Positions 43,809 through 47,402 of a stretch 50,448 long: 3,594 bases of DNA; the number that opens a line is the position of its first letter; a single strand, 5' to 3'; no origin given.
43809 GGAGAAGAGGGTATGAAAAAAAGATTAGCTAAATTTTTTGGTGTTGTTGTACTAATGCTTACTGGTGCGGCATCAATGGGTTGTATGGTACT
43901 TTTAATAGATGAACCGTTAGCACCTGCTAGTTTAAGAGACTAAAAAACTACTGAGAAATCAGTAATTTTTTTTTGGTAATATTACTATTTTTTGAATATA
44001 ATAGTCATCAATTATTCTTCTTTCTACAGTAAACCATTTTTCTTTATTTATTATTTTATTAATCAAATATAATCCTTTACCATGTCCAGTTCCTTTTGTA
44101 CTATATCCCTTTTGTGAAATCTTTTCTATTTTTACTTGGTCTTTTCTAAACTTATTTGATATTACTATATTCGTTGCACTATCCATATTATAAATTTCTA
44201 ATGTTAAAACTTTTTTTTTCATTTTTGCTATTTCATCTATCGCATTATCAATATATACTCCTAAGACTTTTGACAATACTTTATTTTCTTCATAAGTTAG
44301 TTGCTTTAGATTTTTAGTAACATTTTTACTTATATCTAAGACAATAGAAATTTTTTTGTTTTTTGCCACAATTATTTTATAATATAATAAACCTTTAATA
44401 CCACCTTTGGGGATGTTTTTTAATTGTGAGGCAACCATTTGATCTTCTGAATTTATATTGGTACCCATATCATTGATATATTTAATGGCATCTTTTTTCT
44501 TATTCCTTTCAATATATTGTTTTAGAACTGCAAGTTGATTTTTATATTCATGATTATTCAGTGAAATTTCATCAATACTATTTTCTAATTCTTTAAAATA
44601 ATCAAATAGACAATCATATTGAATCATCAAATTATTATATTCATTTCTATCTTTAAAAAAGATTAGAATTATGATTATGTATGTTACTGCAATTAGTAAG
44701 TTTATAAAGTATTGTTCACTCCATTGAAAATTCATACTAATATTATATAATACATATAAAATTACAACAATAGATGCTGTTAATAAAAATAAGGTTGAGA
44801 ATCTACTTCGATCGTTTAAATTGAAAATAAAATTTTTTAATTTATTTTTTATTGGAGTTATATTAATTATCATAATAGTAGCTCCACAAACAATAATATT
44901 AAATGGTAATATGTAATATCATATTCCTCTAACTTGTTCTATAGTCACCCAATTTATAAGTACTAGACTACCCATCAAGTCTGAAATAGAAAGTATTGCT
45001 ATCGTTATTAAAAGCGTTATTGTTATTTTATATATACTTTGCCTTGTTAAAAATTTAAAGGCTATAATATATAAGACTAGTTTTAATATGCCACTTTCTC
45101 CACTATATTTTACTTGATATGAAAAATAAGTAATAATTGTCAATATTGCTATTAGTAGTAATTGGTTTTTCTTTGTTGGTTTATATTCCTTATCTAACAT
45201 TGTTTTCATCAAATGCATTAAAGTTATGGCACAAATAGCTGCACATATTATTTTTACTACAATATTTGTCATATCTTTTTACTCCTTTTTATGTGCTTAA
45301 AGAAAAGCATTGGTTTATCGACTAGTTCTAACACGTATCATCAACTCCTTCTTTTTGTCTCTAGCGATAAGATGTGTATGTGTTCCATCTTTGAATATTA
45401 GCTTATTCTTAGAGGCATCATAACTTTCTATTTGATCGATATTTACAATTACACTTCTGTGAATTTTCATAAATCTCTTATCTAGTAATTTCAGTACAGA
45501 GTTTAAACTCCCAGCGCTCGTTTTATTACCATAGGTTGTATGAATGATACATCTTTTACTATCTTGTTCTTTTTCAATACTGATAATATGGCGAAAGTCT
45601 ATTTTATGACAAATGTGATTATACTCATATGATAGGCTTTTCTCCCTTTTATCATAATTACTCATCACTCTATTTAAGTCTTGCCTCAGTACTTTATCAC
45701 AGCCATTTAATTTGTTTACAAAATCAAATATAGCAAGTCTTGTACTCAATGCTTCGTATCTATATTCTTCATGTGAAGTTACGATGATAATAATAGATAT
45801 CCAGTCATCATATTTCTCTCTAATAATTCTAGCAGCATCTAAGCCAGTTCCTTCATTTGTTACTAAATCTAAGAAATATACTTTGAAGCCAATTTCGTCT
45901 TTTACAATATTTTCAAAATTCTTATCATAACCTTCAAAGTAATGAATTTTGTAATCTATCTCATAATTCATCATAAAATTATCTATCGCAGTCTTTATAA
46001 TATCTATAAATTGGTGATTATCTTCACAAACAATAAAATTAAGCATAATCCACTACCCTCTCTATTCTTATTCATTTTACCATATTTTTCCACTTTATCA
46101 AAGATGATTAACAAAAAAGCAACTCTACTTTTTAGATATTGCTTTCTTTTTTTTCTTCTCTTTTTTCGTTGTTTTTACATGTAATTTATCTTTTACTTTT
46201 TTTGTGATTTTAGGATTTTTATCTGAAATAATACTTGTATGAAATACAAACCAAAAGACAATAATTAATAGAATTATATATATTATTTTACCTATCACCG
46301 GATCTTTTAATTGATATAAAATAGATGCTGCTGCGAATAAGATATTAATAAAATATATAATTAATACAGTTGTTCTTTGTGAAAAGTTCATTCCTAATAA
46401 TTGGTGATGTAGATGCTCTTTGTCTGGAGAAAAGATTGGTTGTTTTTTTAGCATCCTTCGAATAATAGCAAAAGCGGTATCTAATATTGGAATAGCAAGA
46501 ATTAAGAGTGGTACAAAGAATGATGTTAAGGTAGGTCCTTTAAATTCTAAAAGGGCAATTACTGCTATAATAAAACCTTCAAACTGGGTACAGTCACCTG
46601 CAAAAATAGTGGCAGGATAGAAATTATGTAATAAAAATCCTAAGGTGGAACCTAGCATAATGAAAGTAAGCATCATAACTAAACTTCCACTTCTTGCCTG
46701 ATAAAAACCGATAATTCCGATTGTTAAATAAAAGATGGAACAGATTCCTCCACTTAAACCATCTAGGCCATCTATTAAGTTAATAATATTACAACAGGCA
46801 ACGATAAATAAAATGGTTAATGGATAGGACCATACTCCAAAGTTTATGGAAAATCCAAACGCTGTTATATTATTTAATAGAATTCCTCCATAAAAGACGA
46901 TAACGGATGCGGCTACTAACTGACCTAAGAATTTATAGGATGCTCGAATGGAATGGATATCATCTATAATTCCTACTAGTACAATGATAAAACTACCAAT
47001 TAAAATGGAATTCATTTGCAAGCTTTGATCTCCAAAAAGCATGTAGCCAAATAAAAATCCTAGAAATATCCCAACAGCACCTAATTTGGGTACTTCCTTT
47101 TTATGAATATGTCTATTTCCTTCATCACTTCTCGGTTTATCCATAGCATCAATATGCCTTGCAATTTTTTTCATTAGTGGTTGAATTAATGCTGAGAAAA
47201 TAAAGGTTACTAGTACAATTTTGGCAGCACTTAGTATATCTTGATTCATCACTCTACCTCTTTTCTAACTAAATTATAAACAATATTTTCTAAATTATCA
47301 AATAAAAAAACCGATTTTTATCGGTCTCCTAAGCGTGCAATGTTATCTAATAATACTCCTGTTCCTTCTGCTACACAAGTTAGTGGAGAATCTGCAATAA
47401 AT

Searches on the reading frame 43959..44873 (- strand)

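Call 68: search_protein_families(library=pfam, proteins=[window:43959-44873:-], max_evalue=0.00001)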
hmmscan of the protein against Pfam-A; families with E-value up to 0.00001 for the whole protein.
window:43959-44873:- (304 aa): 1 family
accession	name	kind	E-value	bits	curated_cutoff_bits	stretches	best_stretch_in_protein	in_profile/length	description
PF14501.12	HATPase_c_5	-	3.1e-09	37.1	22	1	200-298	6-101/102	GHKL domain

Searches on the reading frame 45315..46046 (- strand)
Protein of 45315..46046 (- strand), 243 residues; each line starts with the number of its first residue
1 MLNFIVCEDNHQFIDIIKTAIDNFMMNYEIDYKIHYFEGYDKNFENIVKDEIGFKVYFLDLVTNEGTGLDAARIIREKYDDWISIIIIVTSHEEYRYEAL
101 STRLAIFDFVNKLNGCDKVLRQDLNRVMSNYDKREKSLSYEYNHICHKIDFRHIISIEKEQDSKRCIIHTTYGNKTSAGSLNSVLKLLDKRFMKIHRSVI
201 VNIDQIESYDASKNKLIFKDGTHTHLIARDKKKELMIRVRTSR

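Call 68: search_protein_families(library=pfam, proteins=[window:45315-46046:-], max_evalue=0.00001)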
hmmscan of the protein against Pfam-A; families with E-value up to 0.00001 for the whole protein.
window:45315-46046:- (243 aa): 1 family
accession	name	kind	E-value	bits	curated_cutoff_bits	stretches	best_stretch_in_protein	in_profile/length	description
PF04397.21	LytTR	-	6.2e-15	55.7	22.6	1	147-236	4-94/98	LytTr DNA-binding domain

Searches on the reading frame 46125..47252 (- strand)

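Call 68: search_protein_families(library=pfam, proteins=[window:46125-47252:-], max_evalue=0.00001)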
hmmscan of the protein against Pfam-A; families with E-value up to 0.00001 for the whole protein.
window:46125-47252:- (375 aa): 1 family
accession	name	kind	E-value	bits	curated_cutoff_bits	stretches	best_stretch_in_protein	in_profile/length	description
PF00953.26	Glycos_transf_4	-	8.8e-33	114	27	1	82-234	3-157/160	Glycosyl transferase family 4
